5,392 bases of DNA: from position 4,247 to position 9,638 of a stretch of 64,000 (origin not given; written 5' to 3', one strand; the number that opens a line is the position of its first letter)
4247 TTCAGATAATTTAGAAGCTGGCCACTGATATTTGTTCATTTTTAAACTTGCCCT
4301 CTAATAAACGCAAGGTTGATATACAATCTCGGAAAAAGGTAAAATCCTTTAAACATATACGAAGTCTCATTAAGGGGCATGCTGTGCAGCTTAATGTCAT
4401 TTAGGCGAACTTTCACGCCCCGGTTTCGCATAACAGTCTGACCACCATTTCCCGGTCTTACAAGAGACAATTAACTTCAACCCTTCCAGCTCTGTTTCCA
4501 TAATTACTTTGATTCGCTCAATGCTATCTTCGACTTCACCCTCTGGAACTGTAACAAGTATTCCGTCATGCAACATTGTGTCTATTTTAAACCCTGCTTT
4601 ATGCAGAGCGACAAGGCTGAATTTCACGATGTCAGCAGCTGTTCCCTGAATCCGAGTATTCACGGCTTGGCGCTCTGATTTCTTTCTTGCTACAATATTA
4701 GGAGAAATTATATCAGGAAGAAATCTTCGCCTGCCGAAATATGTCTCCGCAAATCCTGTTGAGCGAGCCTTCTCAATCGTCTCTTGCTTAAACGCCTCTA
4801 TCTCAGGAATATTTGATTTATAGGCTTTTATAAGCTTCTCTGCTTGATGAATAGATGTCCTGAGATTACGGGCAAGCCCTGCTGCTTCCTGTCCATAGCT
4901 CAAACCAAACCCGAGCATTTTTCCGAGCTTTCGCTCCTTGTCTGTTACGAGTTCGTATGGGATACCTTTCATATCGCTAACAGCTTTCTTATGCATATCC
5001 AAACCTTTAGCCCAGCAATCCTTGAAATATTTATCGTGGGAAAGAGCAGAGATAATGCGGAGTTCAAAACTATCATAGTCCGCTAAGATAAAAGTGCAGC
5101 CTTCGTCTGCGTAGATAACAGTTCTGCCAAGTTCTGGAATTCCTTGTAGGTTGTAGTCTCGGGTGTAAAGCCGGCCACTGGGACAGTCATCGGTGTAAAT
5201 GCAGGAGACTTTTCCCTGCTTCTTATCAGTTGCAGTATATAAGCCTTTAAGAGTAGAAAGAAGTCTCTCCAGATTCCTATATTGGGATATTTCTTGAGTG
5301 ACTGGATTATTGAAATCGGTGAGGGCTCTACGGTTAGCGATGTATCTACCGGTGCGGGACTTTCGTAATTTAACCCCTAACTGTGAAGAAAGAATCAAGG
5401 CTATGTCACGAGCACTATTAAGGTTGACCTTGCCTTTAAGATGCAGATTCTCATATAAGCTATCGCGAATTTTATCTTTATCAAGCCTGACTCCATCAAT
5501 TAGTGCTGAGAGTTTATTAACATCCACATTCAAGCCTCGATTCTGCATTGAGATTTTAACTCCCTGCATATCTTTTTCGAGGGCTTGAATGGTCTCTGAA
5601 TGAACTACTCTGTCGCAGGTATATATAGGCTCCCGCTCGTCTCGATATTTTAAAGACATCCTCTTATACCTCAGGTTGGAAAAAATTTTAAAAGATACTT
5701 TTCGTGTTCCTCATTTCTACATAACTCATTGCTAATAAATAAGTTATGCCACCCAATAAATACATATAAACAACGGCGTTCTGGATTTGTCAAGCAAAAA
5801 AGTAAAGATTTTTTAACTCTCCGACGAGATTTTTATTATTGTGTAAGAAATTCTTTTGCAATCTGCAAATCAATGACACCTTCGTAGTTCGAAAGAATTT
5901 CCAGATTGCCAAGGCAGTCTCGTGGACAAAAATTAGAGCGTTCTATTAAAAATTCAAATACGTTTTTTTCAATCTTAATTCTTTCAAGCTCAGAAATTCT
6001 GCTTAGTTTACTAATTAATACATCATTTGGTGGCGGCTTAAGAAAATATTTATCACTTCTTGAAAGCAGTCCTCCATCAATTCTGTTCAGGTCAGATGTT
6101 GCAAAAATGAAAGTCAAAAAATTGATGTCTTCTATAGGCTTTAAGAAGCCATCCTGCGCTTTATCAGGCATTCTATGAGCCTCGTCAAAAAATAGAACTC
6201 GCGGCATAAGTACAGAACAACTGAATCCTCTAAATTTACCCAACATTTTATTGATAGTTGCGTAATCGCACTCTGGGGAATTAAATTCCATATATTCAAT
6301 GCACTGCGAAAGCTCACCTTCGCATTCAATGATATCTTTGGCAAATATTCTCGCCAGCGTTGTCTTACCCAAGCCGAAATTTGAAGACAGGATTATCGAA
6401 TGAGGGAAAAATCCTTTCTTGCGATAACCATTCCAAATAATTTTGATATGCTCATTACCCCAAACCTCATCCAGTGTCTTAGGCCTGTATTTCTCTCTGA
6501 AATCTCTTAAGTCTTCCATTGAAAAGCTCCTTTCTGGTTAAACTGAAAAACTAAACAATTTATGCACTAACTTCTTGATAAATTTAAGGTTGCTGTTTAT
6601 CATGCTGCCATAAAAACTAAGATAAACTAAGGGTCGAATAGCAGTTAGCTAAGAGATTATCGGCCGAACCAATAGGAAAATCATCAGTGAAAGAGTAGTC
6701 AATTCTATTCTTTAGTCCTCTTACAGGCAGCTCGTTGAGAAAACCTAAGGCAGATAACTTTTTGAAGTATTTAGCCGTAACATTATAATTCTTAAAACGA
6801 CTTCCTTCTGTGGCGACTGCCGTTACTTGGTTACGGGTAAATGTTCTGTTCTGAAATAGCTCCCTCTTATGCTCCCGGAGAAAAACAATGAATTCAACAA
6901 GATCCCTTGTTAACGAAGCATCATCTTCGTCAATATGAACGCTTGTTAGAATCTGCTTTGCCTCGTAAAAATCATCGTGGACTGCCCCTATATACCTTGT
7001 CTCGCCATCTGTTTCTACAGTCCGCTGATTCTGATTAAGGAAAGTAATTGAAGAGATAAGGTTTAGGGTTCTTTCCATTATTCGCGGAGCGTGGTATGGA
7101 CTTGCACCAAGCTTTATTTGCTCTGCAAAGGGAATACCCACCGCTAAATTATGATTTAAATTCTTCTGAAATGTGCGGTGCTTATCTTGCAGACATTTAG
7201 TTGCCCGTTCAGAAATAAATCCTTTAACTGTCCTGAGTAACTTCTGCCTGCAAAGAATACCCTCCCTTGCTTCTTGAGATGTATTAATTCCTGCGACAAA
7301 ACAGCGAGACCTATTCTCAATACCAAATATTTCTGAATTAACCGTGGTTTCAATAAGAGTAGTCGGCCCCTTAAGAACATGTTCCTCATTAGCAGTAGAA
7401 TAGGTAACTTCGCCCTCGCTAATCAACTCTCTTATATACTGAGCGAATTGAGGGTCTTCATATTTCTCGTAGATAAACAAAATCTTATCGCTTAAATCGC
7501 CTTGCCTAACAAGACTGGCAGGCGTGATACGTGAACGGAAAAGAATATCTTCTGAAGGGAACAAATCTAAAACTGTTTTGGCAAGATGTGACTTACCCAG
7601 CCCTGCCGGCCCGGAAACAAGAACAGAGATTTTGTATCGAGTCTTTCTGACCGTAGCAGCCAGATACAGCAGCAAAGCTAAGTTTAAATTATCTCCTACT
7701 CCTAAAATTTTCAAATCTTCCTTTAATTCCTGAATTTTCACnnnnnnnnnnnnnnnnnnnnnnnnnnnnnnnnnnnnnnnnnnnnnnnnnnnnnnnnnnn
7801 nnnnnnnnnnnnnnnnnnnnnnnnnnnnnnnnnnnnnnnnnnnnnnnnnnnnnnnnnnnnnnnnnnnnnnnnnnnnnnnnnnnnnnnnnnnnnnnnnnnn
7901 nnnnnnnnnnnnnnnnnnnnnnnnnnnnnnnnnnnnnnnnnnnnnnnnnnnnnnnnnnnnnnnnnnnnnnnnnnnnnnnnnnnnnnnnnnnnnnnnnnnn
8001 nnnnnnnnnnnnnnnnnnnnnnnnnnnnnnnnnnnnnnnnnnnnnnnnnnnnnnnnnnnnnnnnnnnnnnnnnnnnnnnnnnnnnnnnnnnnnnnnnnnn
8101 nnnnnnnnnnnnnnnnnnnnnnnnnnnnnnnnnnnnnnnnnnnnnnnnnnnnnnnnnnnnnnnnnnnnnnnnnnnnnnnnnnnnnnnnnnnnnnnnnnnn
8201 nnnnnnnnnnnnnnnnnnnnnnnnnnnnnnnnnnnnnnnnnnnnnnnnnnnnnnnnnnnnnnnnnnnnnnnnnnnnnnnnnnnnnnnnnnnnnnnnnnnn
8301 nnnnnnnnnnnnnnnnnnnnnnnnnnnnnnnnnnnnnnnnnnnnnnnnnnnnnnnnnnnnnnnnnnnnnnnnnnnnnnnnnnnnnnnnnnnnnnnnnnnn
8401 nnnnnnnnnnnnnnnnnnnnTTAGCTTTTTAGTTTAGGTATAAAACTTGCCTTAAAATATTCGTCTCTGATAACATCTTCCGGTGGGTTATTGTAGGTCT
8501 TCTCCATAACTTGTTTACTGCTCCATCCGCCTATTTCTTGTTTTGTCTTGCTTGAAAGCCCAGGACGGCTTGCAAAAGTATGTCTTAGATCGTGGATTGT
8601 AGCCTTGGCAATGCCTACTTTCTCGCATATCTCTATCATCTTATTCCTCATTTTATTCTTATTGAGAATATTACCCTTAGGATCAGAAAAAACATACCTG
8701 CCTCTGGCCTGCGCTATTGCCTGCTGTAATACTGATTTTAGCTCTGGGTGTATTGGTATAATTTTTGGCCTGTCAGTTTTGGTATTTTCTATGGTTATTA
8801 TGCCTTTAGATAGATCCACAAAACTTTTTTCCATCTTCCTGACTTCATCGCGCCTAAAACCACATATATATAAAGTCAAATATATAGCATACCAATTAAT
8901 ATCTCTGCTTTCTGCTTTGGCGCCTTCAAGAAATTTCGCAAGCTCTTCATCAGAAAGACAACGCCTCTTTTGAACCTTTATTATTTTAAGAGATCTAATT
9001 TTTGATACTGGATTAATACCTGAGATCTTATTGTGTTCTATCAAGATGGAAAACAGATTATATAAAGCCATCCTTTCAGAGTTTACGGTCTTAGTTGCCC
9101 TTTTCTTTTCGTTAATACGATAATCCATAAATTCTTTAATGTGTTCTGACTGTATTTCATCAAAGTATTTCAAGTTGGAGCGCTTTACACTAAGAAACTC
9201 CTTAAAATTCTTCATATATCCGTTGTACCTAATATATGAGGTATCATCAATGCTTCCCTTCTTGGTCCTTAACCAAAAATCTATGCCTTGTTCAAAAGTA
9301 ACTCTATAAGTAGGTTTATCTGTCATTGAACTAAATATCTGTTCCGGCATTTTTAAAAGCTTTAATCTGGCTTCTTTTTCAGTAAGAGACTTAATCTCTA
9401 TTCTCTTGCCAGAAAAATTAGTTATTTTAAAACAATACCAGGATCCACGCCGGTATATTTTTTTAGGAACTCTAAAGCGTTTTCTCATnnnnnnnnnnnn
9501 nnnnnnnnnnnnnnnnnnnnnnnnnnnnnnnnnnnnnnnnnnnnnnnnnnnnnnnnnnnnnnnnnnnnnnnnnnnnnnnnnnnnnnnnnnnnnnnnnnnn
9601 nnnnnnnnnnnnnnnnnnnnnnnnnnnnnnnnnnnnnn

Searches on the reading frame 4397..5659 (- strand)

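Call 8: search_protein_families(library=pfam, proteins=[window:4397-5659:-], max_evalue=0.01)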
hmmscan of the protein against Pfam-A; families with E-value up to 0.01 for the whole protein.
window:4397-5659:- (420 aa): 1 family
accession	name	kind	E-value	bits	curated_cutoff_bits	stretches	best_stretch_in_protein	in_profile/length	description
PF00476.26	DNA_pol_A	-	1.4e-74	251.7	34.3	1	63-407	17-380/381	DNA polymerase family A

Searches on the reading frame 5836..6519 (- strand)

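Call 8: search_protein_families(library=pfam, proteins=[window:5836-6519:-], max_evalue=0.01)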
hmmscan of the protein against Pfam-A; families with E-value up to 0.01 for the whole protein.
window:5836-6519:- (227 aa): 4 families
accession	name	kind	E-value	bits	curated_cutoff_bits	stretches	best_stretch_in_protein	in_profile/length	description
PF00004.35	AAA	-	6.6e-10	40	21.2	1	43-161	2-129/131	ATPase family associated with various cellular activities (AAA)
PF05496.18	RuvB_N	-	8.6e-07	29.3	27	1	12-133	2-112/159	Holliday junction DNA helicase RuvB P-loop domain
PF13177.12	DNA_pol3_delta2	-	0.00034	21.1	27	0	33-162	13-159/161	DNA polymerase III, delta subunit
PF13173.12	AAA_14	-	0.0019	18.7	27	1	50-141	13-97/129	AAA domain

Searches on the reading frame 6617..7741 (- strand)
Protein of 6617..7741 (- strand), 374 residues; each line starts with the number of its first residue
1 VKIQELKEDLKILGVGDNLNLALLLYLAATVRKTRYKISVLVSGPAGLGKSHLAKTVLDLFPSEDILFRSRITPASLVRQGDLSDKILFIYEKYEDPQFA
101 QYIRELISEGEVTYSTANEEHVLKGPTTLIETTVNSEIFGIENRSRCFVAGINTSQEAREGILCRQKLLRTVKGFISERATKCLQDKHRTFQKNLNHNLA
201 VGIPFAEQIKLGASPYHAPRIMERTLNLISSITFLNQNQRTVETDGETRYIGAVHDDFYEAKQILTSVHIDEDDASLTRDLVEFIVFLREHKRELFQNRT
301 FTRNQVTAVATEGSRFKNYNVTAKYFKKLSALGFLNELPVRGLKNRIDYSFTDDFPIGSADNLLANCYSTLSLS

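Call 8: search_protein_families(library=pfam, proteins=[window:6617-7741:-], max_evalue=0.01)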
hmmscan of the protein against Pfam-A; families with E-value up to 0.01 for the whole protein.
window:6617-7741:- (374 aa): 2 families
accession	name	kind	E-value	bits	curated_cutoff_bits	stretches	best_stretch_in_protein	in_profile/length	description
PF13191.12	AAA_16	-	0.00024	22.1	32.6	1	26-77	14-63/167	AAA ATPase domain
PF13401.12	AAA_22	-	0.0013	19.5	27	1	39-111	7-59/130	AAA domain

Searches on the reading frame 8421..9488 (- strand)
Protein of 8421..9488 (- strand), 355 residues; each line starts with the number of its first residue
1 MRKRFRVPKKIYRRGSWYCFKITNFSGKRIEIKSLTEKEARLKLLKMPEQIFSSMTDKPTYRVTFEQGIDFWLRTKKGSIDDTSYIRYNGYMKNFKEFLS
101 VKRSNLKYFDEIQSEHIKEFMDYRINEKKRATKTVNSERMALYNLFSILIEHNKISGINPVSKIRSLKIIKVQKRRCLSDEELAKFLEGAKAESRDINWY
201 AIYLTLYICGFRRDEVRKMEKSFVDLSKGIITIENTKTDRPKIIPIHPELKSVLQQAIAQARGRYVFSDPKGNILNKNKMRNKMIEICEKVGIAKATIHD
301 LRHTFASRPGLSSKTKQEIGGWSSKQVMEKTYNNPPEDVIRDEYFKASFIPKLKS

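Call 8: search_protein_families(library=pfam, proteins=[window:8421-9488:-], max_evalue=0.01)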
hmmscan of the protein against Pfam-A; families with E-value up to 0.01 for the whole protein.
window:8421-9488:- (355 aa): 4 families
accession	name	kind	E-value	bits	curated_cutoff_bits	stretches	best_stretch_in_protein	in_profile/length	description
PF00589.27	Phage_integrase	-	2.9e-19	69.9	27.1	1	178-334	3-167/172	Phage integrase family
PF24624.1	Int_N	-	1.5e-05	26.1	27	1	112-168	45-100/100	Phage integrase, N-terminal domain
PF13495.12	Phage_int_SAM_4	-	8.5e-05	23.3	27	1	91-149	22-78/85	Phage integrase, N-terminal SAM-like domain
PF13102.12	Phage_int_SAM_5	-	0.0013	19.5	22.3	1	77-137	14-70/98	Phage integrase SAM-like domain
